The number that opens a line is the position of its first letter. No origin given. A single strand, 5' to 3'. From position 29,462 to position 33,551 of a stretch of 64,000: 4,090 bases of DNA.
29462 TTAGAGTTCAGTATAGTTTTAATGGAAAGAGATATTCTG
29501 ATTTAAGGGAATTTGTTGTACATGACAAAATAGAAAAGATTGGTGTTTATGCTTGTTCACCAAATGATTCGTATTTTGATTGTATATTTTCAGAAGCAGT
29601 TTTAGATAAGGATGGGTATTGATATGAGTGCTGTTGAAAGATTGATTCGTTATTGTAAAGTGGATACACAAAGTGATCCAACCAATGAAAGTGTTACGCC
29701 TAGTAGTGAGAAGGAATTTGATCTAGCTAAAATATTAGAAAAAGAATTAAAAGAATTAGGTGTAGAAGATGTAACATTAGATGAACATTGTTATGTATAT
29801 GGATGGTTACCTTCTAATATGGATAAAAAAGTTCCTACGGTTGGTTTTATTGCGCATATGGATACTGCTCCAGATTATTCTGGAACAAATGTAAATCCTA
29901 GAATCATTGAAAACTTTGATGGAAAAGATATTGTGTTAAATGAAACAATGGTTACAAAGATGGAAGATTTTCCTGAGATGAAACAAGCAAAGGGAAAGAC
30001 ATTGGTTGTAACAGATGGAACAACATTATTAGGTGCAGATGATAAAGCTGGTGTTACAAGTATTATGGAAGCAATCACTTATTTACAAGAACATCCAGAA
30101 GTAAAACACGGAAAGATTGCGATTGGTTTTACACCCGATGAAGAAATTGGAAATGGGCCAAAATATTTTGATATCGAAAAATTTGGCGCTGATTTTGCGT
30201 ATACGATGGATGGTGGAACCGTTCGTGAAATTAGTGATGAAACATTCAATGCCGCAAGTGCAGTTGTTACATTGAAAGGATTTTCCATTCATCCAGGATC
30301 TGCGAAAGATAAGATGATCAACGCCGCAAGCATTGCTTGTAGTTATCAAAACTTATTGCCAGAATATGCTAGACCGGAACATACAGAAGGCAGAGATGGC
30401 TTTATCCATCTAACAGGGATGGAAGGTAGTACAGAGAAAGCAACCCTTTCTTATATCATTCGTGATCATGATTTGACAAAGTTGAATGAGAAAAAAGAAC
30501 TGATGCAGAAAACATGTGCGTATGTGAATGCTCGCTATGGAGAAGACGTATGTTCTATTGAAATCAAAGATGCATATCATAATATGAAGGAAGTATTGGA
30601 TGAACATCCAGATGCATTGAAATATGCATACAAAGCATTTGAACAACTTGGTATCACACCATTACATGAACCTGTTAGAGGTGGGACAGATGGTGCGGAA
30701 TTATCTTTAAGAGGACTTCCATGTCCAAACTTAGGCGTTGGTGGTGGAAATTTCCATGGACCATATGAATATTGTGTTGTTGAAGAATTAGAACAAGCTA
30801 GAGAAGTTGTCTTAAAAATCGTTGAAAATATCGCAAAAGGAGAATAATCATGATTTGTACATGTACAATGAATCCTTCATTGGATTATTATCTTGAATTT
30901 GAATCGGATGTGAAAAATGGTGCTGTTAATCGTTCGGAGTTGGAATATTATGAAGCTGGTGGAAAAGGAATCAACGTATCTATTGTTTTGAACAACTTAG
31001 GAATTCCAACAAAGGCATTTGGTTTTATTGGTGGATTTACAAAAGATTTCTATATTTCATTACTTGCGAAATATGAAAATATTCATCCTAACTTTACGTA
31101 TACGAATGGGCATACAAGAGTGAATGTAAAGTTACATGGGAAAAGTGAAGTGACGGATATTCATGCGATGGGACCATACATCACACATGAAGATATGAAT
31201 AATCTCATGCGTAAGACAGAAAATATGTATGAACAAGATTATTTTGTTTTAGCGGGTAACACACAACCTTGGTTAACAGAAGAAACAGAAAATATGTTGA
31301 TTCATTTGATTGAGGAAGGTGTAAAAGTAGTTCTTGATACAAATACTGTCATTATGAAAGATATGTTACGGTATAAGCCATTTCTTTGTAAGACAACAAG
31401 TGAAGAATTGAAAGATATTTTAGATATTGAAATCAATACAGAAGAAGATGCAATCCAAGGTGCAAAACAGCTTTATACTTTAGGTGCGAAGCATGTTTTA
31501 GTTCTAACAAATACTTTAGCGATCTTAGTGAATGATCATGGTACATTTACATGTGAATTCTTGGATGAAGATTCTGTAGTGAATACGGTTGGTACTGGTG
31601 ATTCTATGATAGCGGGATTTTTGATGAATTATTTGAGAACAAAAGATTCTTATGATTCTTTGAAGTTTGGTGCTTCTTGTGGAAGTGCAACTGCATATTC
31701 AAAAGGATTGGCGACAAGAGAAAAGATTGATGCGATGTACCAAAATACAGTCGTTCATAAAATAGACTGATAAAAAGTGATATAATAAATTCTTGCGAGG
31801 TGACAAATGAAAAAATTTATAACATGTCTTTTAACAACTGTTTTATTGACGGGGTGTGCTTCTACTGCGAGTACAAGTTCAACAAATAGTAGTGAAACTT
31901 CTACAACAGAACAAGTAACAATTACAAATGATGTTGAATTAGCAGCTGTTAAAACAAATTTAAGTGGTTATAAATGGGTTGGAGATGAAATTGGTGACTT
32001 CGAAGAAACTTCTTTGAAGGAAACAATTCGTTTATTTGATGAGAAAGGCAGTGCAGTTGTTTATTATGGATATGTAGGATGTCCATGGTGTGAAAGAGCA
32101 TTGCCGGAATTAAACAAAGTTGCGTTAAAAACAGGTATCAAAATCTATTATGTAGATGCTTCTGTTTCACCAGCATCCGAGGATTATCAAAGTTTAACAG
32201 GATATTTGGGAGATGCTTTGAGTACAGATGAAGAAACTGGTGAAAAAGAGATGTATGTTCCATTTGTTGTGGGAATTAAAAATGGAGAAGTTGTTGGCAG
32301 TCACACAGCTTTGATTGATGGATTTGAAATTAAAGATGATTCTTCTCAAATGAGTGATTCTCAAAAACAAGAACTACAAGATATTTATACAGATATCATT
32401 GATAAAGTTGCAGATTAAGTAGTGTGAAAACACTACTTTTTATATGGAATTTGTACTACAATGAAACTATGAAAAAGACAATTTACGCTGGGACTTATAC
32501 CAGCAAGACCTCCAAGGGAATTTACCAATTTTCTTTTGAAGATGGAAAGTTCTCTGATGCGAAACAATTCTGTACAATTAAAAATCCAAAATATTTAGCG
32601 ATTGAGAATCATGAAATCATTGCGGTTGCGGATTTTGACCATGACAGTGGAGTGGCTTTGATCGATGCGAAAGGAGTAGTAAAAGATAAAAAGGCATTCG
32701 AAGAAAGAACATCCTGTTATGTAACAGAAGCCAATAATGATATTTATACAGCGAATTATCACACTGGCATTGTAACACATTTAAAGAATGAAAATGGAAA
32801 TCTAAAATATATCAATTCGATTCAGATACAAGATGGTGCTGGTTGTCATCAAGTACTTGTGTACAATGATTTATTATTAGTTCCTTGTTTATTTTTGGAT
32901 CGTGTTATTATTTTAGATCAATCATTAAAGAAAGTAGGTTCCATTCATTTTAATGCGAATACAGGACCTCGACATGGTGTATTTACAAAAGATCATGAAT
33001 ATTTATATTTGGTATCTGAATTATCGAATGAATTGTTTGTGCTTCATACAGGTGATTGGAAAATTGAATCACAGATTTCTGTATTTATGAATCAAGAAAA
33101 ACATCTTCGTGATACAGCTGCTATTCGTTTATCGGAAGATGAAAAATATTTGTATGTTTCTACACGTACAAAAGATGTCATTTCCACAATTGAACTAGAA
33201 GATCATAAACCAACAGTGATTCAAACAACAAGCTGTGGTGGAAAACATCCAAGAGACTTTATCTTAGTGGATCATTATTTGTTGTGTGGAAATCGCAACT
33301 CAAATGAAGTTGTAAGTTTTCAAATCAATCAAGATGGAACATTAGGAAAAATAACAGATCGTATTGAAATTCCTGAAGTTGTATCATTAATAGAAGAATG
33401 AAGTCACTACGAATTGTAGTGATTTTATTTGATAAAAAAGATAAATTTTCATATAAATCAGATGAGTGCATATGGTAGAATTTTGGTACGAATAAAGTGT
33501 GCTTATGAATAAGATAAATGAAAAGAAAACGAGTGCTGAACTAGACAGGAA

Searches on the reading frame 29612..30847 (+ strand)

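Call 42: search_protein_families(library=pfam, proteins=[window:29612-30847:+], max_evalue=0.00001)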
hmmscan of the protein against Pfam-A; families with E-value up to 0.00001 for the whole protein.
window:29612-30847:+ (411 aa): 3 families
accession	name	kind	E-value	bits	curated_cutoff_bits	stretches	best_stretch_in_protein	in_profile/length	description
PF01546.33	Peptidase_M20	-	3.4e-17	63.5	24.6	1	142-406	34-206/206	Peptidase family M20/M25/M40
PF07687.19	M20_dimer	-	9.2e-09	35.7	21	1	210-306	2-103/107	Peptidase dimerisation domain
PF05343.19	Peptidase_M42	-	7.6e-06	25.6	23.2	0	142-207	133-196/292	M42 glutamyl aminopeptidase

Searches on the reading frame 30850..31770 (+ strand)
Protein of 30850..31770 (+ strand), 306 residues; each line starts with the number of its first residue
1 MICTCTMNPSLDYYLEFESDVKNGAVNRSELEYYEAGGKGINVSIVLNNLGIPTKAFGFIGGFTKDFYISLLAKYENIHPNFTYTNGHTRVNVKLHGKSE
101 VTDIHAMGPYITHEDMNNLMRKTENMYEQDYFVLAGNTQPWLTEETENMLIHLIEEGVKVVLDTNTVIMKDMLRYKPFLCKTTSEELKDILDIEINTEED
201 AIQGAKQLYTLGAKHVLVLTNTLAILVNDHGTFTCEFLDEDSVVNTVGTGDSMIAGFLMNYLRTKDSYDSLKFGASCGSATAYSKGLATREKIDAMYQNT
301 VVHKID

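Call 42: search_protein_families(library=pfam, proteins=[window:30850-31770:+], max_evalue=0.00001)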
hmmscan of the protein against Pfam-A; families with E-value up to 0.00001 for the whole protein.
window:30850-31770:+ (306 aa): 1 family
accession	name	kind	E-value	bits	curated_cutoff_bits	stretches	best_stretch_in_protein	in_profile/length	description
PF00294.29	PfkB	-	6.3e-36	124.7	25.8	1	25-289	24-297/302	pfkB family carbohydrate kinase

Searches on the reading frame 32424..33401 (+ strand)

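Call 42: search_protein_families(library=pfam, proteins=[window:32424-33401:+], max_evalue=0.00001)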
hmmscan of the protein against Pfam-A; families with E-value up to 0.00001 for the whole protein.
window:32424-33401:+ (325 aa): 1 family
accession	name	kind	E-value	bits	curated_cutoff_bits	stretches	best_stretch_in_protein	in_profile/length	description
PF10282.15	Lactonase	-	3.1e-55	188.2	21.7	1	19-321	1-341/344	Lactonase, 7-bladed beta-propeller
